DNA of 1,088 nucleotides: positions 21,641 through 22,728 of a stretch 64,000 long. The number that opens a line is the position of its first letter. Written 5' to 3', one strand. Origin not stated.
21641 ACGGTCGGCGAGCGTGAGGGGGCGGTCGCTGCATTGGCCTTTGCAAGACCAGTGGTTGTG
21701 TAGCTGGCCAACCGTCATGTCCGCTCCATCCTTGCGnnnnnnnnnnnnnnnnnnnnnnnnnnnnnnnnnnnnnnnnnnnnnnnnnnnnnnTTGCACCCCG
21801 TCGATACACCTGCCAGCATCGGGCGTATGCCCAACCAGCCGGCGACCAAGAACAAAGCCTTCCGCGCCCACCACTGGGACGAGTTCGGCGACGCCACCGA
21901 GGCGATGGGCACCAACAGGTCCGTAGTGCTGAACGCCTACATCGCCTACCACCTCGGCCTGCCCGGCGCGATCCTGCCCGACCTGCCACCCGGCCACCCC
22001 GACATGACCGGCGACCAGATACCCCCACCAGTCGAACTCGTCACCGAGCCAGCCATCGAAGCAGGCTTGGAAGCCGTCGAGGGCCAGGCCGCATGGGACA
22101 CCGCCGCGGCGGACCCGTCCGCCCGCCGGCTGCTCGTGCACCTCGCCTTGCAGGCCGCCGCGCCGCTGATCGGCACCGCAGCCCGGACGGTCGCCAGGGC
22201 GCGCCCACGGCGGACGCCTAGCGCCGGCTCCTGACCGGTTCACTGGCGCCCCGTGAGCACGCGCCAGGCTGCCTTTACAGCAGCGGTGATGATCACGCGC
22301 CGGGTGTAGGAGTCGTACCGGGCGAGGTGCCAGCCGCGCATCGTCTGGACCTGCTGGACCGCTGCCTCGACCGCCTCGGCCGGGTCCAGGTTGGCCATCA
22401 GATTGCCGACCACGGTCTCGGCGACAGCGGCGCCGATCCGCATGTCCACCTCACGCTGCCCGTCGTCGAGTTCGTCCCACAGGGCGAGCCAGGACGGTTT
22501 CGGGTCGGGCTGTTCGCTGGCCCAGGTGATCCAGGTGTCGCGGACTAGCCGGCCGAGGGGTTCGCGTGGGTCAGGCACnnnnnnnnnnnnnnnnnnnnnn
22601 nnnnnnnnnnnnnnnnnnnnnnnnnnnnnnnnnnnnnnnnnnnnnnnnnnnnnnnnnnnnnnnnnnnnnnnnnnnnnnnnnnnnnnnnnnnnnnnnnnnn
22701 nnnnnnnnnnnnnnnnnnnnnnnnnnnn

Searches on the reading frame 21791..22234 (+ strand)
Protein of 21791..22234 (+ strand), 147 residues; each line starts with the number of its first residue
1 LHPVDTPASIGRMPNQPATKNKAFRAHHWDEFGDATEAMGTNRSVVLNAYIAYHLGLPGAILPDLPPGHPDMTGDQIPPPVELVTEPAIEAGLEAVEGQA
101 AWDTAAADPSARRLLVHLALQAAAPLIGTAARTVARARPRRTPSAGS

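Call 14: search_protein_families(library=pfam, proteins=[window:21827-22234:+], max_evalue=0.01)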
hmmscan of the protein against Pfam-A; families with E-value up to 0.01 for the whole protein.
window:21827-22234:+ (135 aa): 0 families

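Call 15: search_protein_families(library=phrogs, proteins=[window:21827-22234:+], max_evalue=0.01)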
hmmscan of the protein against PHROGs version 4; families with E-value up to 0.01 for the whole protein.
window:21827-22234:+ (135 aa): 0 families

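Call 17: search_dna_similar(query=window:21791-22234:+, collection=phages, mode=protein, max_rows=30, max_evalue=0.01)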
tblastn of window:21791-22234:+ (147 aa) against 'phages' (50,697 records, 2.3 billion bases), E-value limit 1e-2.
No match.

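Call 38: find_homologous_proteins(query=window:21827-22234:+, max_evalue=0.001)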
Query window:21827-22234:+ (135 aa): 1 proteins with E <= 0.001 among 104 candidates.
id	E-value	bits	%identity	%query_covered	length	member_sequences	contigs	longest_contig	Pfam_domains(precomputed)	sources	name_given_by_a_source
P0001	1.5e-82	292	100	100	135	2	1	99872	-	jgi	jgi:hypothetical protein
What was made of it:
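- Protein: the word-index search found only the protein itself (call 38).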

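Call 45: search_solved_structures(query=window:21791-22234:+, max_evalue=10, show_alignments=3)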
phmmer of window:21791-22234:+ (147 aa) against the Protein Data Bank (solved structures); distinct sequences matched with E-value up to 10: 0.

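Call 46: search_protein_families(library=pfam, proteins=[window:21791-22234:+], max_evalue=10)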
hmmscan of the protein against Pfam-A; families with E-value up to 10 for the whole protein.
window:21791-22234:+ (147 aa): 0 families

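Call 53: predict_structure(protein=window:21827-22234:+)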
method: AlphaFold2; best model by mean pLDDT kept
length: 135 residues; sequences in the alignment: 1
mean_pLDDT: 48.7   pTM: 0.30
mean pLDDT of the five models: 48.7, 46.0, 45.2, 41.9, 40.8
residues with pLDDT >= 90: 0; 70-90: 0; 50-70: 69; < 50: 66
segments of 3 or more residues with pLDDT < 50: 1-16, 44-72, 115-127, 129-135
pLDDT, mean of each block of 10 residues (from residue 1): 34 46 57 58 45 40 39 56 55 56 60 48 41 43
secondary structure, 60 per line:
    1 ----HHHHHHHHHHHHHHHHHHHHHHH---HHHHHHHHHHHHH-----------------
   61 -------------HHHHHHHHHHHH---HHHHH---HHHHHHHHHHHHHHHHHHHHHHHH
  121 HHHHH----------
elements in order: H5-27 H31-43 H74-85 H89-93 H97-125
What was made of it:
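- Tried and rejected: The single-sequence AlphaFold2 model was useless (pLDDT 49, call 53).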

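Call 60: search_protein_representatives(protein=window:21827-22234:+)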
Query: 135 residues. Proteins with E-value up to 0.001 (for the whole library): 24; up to 1e-10: 1; up to 1e-30: 1. The best 24 are listed.
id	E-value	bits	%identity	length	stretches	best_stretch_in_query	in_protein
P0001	4.7e-83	292.4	100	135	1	1-135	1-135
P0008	4.2e-10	56.3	35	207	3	10-62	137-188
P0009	4.5e-07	46.5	33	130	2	1-70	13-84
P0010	1.3e-06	44.9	49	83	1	1-65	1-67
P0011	1.4e-06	44.9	40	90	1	1-60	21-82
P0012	2.3e-06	44.2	49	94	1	1-55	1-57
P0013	3.6e-06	43.5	36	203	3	14-56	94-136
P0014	2.8e-05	40.6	44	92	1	1-52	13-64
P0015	3.5e-05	40.3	46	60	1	1-54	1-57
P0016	7.3e-05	39.3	44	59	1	1-54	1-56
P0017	8.5e-05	39.1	44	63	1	1-55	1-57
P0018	8.9e-05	39.0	48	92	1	16-59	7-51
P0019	1.6e-04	38.2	47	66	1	1-62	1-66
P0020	2.3e-04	37.7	47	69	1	1-61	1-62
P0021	2.3e-04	37.7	43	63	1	13-58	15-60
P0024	6.2e-04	36.3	39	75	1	1-59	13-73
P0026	6.7e-04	36.2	50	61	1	1-54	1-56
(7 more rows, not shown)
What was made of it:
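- Full HMMER found 23 remote homologues matching residues 1-60 (call 60).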

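Call 62: search_protein_families(library=pfam, alignment_id=A2, max_evalue=1)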
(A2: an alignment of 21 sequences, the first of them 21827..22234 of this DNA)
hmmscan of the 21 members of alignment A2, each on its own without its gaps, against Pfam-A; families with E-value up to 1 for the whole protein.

A. member 1, window:21827-22234:+ (135 aa): 0 families

B. families by the number of members that match (of 21 scanned): 12 families
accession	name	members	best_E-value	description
PF01402.27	RHH_1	8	1.5e-05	Ribbon-helix-helix protein, copG family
PF14882.11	INT_rpt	2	0.021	Integrase repeat unit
PF19489.4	SLT_4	2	0.13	Transglycosylase SLT domain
PF18993.5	Rv0078B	1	0.0045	Rv0078B-related antitoxin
PF07600.16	DUF1564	1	0.012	Protein of unknown function (DUF1564)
PF00667.26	FAD_binding_1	1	0.06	FAD binding domain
PF01957.25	NfeD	1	0.066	NfeD-like C-terminal, partner-binding domain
PF07216.17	LcrG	1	0.13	LcrG protein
PF20573.4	DUF6782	1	0.14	Putative metallopeptidase family (DUF6782)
PF09274.16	ParG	1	0.21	ParG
PF19849.4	DUF6324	1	0.27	Family of unknown function (DUF6324)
PF19174.5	DUF5856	1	0.31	Family of unknown function (DUF5856)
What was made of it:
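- On Ribbon-helix-helix (Arc/CopG-type) autorepressor with its operators: The window protein alone gives no direct hit (calls 46, 62), so membership is transitive.
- Closest known: Plasmid RHH repressors CopG. Same: Pfam RHH_1 (CopG family) is the family hit by 8 of 21 aligned sequences (call 62).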

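Call 64: find_encoding_contigs(protein=P0012, flank=10000, max_places=5)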
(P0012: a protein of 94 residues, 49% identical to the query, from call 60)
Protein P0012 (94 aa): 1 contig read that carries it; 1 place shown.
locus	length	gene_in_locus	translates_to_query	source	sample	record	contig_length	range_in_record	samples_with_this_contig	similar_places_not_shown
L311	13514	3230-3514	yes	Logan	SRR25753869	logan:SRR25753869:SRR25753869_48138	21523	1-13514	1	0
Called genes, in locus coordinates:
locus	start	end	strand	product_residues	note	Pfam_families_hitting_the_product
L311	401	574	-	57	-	-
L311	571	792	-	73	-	-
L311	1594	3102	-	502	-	PF00239:Resolvase, PF07508:Recombinase, PF13408:Zn_ribbon_recom (faint)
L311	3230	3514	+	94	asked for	-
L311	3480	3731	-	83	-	PF00392:GntR, PF13545:HTH_Crp_2 (weak)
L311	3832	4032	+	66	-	-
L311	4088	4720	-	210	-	-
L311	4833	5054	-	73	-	-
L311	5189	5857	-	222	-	PF21448:DNMK (weak)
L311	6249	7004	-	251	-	-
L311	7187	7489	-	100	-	-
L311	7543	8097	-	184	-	PF10544:T5orf172 (weak)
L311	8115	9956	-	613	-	PF00476:DNA_pol_A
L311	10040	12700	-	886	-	PF09250:Prim-Pol, PF08706:D5_N, PF19263:DUF5906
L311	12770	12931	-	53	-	-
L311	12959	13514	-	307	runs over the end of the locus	PF00145:DNA_methylase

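Call 67: find_encoding_contigs(protein=P0010, flank=10000, max_places=4)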
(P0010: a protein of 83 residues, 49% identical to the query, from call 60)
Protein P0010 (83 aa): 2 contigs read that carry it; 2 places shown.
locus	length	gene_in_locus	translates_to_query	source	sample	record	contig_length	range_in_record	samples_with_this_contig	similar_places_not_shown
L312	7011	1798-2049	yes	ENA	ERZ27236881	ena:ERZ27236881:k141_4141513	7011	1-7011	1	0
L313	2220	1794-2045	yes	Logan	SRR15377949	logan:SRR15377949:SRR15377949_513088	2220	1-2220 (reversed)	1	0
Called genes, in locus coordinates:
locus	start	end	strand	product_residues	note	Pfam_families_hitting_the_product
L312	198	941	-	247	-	PF10935:DUF2637 (weak)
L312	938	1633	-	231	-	-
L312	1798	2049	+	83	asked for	-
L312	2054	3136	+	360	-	PF00296:Bac_luciferase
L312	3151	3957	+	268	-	-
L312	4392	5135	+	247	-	PF12002:MgsA_C (weak)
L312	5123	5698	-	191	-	PF14016:DUF4232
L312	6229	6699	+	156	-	PF01402:RHH_1 (faint), PF02452:PemK_toxin (weak)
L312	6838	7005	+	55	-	-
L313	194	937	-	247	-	PF10935:DUF2637 (weak)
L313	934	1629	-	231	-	-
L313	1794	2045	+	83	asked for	-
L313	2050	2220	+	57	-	?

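Call 68: find_encoding_contigs(protein=P0026, flank=10000, max_places=4)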
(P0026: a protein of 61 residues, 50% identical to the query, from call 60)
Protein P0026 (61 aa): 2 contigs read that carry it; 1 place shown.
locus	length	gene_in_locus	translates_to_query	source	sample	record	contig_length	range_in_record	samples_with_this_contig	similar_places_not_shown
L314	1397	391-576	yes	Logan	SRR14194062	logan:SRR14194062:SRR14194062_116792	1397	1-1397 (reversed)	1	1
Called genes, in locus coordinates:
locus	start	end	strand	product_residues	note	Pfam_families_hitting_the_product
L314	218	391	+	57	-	-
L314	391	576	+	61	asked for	-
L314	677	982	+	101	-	-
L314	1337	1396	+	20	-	?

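Call 72: list_cluster_members(proteins=[P0010, P0012, P0011, P0009, P0014, P0016, P0017, P0019, P0020, P0024])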
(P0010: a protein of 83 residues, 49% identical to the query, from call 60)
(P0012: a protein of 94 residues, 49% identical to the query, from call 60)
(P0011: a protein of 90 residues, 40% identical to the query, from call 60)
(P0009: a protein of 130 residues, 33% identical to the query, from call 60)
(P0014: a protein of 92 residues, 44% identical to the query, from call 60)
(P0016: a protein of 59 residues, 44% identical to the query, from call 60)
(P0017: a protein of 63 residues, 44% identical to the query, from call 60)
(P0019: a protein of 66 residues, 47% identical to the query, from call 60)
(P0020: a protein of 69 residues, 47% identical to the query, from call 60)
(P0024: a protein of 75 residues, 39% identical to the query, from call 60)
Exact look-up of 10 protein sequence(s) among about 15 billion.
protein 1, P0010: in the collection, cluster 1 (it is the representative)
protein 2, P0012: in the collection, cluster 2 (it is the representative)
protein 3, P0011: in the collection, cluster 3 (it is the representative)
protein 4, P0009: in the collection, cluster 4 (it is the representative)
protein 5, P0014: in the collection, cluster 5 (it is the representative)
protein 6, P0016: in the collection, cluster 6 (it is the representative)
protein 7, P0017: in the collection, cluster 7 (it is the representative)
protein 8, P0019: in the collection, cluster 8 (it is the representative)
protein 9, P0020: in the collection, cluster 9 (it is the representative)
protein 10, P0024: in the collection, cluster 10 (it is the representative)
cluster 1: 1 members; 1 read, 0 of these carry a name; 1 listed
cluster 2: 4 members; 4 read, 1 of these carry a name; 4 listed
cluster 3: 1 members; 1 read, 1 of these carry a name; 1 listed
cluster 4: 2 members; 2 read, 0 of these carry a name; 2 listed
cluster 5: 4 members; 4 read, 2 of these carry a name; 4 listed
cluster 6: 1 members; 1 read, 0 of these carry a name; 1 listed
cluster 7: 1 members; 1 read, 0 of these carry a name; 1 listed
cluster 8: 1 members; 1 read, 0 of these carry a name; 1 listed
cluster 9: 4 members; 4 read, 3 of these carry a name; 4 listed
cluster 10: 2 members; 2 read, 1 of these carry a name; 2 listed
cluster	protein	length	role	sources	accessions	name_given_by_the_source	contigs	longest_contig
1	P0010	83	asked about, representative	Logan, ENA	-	-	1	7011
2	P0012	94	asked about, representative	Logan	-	-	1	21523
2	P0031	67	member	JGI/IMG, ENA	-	antitoxin component of RelBE/YafQ-DinJ toxin-antitoxin module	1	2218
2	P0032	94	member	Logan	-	-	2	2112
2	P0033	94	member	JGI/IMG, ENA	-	-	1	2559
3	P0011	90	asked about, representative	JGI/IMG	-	hypothetical protein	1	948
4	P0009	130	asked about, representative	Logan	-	-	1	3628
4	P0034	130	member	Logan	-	-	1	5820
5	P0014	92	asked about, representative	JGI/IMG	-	hypothetical protein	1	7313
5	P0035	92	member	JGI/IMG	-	hypothetical protein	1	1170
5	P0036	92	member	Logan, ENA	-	-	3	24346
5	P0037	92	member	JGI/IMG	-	-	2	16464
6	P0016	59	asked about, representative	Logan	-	-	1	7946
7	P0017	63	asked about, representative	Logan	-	-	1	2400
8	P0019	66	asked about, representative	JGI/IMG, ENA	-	-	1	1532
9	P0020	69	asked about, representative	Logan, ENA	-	-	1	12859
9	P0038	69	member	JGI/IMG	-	hypothetical protein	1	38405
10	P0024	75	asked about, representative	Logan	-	-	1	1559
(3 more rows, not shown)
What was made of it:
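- On Type II toxin-antitoxin RHH antitoxin (RelB/DinJ, CopG-like): One source names one member a RelB/DinJ antitoxin (call 72).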

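Call 73: predict_structure(alignment_id=A2)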
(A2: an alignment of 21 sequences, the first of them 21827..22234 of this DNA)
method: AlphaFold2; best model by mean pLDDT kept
length: 135 residues; sequences in the alignment: 21
mean_pLDDT: 72.3   pTM: 0.36
mean pLDDT of the five models: 72.3, 72.2, 70.9, 70.7, 70.6
residues with pLDDT >= 90: 27; 70-90: 46; 50-70: 61; < 50: 1
segments of 3 or more residues with pLDDT < 50: none
pLDDT, mean of each block of 10 residues (from residue 1): 67 77 91 92 92 68 57 57 60 74 80 63 59 75
secondary structure, 60 per line:
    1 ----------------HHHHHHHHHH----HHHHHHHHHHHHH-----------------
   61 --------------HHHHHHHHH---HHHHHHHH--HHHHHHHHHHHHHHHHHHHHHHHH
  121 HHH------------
elements in order: H17-26 H31-43 H75-83 H87-94 H97-123
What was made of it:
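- On Ribbon-helix-helix (Arc/CopG-type) autorepressor with its operators: AlphaFold2 with the alignment gives an extended N-terminus plus helices 17-26 and 31-43 at pLDDT about 91 (call 73).
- AlphaFold2 with this alignment gives an extended N-terminus and two helices (17-26, 31-43) at pLDDT about 91 (call 73).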

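Call 77: fold_search(model_id=the predicted structure, library=pdb)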
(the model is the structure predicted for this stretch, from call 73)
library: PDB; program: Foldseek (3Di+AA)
matches with E <= 10: 0; with E <= 0.001: 0
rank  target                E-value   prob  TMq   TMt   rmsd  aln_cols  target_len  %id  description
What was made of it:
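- Foldseek and PDB sequence searches found nothing (calls 45, 77), and the monomer model is only moderate overall (pLDDT 72).
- Tried and rejected: Foldseek against the PDB and a PDB sequence search found nothing (calls 45, 77).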

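Call 78: search_dna_similar(query=P0010, collection=plasmids, mode=protein, max_evalue=0.01, max_rows=30)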
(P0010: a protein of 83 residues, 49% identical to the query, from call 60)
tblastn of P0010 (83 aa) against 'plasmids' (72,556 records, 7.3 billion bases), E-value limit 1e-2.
No match.

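Call 79: search_dna_similar(query=P0010, collection=phages, mode=protein, max_evalue=0.01, max_rows=30)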
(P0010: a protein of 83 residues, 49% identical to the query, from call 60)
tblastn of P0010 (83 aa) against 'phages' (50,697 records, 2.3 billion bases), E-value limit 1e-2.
No match.

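Call 80: find_encoding_contigs(protein=P0038, flank=10000, max_places=3)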
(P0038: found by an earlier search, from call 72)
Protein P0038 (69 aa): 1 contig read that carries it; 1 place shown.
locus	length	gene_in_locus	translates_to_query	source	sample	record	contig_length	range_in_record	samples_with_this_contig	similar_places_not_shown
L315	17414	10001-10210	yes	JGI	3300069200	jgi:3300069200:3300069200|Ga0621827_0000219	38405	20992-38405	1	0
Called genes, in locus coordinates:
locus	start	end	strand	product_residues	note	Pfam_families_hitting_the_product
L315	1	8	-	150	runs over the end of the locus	-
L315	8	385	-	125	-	-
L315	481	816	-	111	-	-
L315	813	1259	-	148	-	-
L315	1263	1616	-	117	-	-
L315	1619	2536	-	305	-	PF05065:Phage_capsid, PF25209:Phage_capsid_4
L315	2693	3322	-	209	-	PF06810:Phage_scaffold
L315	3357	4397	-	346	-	-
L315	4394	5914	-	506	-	PF05133:SPP1_portal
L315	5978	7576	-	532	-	-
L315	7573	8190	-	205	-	-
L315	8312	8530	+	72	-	PF23855:DUF7218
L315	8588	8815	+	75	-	-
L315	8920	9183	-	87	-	-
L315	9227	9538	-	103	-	-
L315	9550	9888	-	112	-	-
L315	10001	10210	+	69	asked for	-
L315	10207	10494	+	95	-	-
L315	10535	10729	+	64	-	-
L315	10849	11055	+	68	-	-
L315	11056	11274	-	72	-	-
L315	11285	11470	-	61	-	-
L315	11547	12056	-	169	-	PF19698:DUF6197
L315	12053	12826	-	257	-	PF00684:DnaJ_CXXCXGXG (faint), PF15777:Anti-TRAP (faint)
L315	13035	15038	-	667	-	-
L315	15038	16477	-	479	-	-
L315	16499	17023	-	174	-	-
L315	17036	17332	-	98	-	-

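Call 81: find_encoding_contigs(protein=P0036, flank=10000, max_places=3)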
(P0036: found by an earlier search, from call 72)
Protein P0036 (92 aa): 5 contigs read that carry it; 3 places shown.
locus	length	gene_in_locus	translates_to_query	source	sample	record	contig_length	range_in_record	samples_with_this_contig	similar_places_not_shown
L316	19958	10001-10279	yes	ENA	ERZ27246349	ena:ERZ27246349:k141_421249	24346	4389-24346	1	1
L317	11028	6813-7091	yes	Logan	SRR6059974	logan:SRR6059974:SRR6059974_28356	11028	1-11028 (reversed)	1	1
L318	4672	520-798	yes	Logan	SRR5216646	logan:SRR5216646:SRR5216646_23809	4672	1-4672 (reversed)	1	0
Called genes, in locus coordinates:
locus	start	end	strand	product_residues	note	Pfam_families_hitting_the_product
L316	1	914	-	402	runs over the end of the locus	PF01041:DegT_DnrJ_EryC1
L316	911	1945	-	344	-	PF01408:GFO_IDH_MocA, PF02894:GFO_IDH_MocA_C, PF22725:GFO_IDH_MocA_C3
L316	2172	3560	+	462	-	-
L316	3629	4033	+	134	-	-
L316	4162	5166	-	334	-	PF02899:Phage_int_SAM_1, PF00589:Phage_integrase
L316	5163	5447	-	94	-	PF02467:Whib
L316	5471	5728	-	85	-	-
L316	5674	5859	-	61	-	-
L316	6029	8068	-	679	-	-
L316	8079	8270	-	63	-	-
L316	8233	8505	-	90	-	-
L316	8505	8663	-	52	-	-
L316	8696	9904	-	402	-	-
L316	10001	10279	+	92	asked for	-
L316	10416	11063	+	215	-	PF13730:HTH_36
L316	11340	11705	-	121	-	-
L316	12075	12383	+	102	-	-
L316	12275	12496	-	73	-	-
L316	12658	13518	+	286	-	PF13560:HTH_31, PF19054:DUF5753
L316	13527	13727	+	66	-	PF04149:DUF397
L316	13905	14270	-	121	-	PF01609:DDE_Tnp_1 (weak), PF13586:DDE_Tnp_1_2 (weak)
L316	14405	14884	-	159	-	PF13340:DUF4096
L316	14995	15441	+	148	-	PF00392:GntR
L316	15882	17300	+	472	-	PF00239:Resolvase, PF07508:Recombinase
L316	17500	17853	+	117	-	-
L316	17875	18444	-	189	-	-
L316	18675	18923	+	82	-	PF13560:HTH_31 (weak), PF01381:HTH_3 (weak)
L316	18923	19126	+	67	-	-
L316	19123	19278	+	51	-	-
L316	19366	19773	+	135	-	-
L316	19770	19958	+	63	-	?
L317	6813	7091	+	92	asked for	-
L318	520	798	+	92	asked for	-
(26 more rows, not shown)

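Call 82: find_encoding_contigs(protein=P0016, flank=10000, max_places=3)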
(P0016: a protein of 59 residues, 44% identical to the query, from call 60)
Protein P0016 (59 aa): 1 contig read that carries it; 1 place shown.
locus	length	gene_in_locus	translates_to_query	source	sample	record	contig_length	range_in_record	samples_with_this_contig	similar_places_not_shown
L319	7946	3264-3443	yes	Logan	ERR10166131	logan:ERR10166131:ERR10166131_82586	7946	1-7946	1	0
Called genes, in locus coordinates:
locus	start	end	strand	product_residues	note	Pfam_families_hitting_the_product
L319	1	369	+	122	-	?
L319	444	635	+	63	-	-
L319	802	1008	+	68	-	-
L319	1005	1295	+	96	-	-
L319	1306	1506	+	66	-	-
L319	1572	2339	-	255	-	PF00657:Lipase_GDSL, PF13472:Lipase_GDSL_2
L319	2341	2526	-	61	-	-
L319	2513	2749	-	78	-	-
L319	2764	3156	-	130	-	-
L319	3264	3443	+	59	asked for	-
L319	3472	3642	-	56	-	-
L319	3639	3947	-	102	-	-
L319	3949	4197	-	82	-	-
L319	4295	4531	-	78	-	-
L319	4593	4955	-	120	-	-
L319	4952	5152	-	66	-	-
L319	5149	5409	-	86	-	-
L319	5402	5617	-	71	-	-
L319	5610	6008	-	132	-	-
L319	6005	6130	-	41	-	-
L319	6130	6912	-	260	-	-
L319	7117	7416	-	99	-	PF23773:DUF7169 (weak)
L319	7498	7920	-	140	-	PF05866:RusA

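Call 89: search_protein_families(library=ncbifam, alignment_id=A2, max_evalue=0.01)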
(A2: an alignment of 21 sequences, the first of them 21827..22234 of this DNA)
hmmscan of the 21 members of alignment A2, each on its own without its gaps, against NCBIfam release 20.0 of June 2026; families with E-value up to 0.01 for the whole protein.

A. member 1, window:21827-22234:+ (135 aa): 0 families

B. families by the number of members that match (of 21 scanned): 3 families
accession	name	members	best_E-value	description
NF008412.0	PRK11235.1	1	0.0035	type II toxin-antitoxin system RelB/DinJ family antitoxin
TIGR02384.1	RelB_DinJ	1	0.0039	type II toxin-antitoxin system RelB/DinJ family antitoxin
NF053762.1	aCcr1_fam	1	0.0099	aCcr1 family cell cycle regulator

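Call 90: search_protein_families(library=phrogs, alignment_id=A2, max_evalue=0.01)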
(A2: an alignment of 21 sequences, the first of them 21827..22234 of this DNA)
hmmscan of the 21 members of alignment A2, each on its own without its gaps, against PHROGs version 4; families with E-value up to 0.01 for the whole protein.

A. member 1, window:21827-22234:+ (135 aa): 0 families

B. families by the number of members that match (of 21 scanned): 5 families
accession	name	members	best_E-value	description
phrog_6506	-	17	2.1e-11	Arc-like repressor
phrog_28287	-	1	0.002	-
phrog_19878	-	1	0.0021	-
phrog_4113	-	1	0.0066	-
phrog_22338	-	1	0.0079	-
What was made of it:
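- On Ribbon-helix-helix (Arc/CopG-type) autorepressor with its operators: Homologues found by full HMMER (call 60) hit Pfam RHH_1 (8/21) and phrog_6506 (17/21) (calls 62, 90).
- On Stoperator system of cluster A mycobacteriophages: The linked protein is an RHH (calls 62, 90).
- Closest known: Arc and Mnt of Salmonella phage P22. Same: 17 of 21 aligned family sequences match phrog_6506 (call 90).
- Of 21 aligned sequences (the window protein and 20 homologues), 8 hit Pfam RHH_1 (best 1.5e-5) and 17 hit phrog_6506 'Arc-like repressor' (best 2e-11) (calls 62, 90).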

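Call 100: find_homologous_proteins(query=A2, max_evalue=0.00001)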
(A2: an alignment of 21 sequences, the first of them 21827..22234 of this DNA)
Query A2 (21 sequences) (135 aa, profile of the alignment): 600 proteins with E <= 0.00001 among 8000 candidates; the best 120 are listed.
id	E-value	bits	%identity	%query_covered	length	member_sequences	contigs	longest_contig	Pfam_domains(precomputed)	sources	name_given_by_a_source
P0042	1.1e-46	175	46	29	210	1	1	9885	-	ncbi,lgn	ncbi:hypothetical protein ACWDA7_46345 [Streptomyces sp. NPDC001156]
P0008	3.9e-40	154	36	44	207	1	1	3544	-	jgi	jgi:hypothetical protein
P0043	1.3e-38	149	40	26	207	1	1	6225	-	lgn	-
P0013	7.7e-37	143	40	36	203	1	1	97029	PF18993.7,PF01402.28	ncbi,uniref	ncbi:hypothetical protein ACIA7S_28775 [Streptomyces sp. NPDC051643]|uniref:hypothetical protein n=1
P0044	8.0e-37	143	45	40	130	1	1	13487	-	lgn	-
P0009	9.3e-35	137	33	55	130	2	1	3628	PF01402.28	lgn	-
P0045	3.0e-34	135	41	40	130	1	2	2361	-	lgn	-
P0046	1.6e-32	129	38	40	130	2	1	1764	-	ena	-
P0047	3.9e-32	128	38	40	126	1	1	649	-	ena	-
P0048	1.4e-31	126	36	40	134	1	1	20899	-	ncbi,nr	ncbi:hypothetical protein GCM10017673_57590 [Streptosporangium violaceochromogenes]|nr:hypothetical 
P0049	1.4e-31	126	37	42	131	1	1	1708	-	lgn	-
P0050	4.3e-31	125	31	72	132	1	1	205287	-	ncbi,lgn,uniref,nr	ncbi:hypothetical protein N5079_19960 [Planotetraspora sp. A-T 1434]|uniref:hypothetical protein n=1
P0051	9.6e-31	124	39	40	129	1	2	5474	-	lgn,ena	-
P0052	2.2e-28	116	40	43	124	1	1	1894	-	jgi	jgi:hypothetical protein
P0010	4.3e-28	115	48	48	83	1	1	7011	-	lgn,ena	-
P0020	3.3e-24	103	46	42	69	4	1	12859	-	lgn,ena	-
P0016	1.8e-21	94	43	40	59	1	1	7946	-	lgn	-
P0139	3.3e-21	93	42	40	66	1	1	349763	-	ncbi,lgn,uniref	ncbi:hypothetical protein [Streptomyces albidoflavus]|uniref:hypothetical protein n=1 Tax=Streptomyc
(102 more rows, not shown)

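Call 101: find_encoding_contigs(protein=P0139, flank=8000, max_places=3)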
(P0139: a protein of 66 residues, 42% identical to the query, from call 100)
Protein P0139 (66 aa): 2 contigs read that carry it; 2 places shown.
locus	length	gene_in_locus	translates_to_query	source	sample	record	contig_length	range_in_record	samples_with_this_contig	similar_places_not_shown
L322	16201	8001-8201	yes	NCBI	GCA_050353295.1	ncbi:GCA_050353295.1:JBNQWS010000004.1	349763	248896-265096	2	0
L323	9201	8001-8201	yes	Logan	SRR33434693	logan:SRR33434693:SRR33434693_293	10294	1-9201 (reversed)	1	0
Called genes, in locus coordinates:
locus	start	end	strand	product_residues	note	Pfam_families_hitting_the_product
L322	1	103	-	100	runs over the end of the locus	-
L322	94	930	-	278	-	-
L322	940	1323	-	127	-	PF23140:Gp80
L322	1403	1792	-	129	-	-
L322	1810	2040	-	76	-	-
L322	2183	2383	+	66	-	-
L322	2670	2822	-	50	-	-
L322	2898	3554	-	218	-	-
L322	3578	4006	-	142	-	-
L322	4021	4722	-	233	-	-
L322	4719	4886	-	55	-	-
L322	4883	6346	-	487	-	-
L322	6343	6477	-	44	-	-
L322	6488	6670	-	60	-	-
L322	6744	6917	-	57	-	-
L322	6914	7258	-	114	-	-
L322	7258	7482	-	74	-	-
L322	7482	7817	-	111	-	-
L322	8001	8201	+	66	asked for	-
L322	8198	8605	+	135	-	PF19730:DUF6221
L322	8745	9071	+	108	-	PF19746:DUF6233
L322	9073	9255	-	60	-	-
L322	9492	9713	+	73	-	-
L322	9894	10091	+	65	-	-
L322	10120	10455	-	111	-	-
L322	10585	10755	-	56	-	-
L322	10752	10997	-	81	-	-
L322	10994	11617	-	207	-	-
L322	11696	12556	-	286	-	-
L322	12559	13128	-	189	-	-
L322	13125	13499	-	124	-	PF13935:Ead_Ea22 (weak)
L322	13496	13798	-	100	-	-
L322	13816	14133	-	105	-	-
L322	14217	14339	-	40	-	-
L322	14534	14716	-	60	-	-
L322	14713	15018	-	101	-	PF24623:Phage_zn_bind_8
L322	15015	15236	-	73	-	-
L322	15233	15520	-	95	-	-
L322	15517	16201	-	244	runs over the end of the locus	PF01695:IstB_IS21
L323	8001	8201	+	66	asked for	-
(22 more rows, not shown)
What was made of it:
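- On Type II toxin-antitoxin RHH antitoxin (RelB/DinJ, CopG-like): Downstream genes differ in every relative (calls 64, 67, 80-82, 101).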

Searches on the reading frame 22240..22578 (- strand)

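Call 14: search_protein_families(library=pfam, proteins=[window:22240-22578:-], max_evalue=0.01)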
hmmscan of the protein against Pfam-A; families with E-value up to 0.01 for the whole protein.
window:22240-22578:- (112 aa): 0 families

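Call 15: search_protein_families(library=phrogs, proteins=[window:22240-22578:-], max_evalue=0.01)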
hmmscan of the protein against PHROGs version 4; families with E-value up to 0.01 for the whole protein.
window:22240-22578:- (112 aa): 1 family
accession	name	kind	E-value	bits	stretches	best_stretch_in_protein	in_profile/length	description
phrog_21988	-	unknown function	0.0013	19.6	1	74-111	14-48/58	-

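Call 46: search_protein_families(library=pfam, proteins=[window:22240-22578:-], max_evalue=10)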
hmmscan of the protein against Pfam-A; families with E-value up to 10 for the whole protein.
window:22240-22578:- (112 aa): 1 family
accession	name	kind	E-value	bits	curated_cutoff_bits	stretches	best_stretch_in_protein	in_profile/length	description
PF10738.15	Lpp-LpqN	-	0.014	15.3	22.4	1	51-84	64-97/174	Probable lipoprotein LpqN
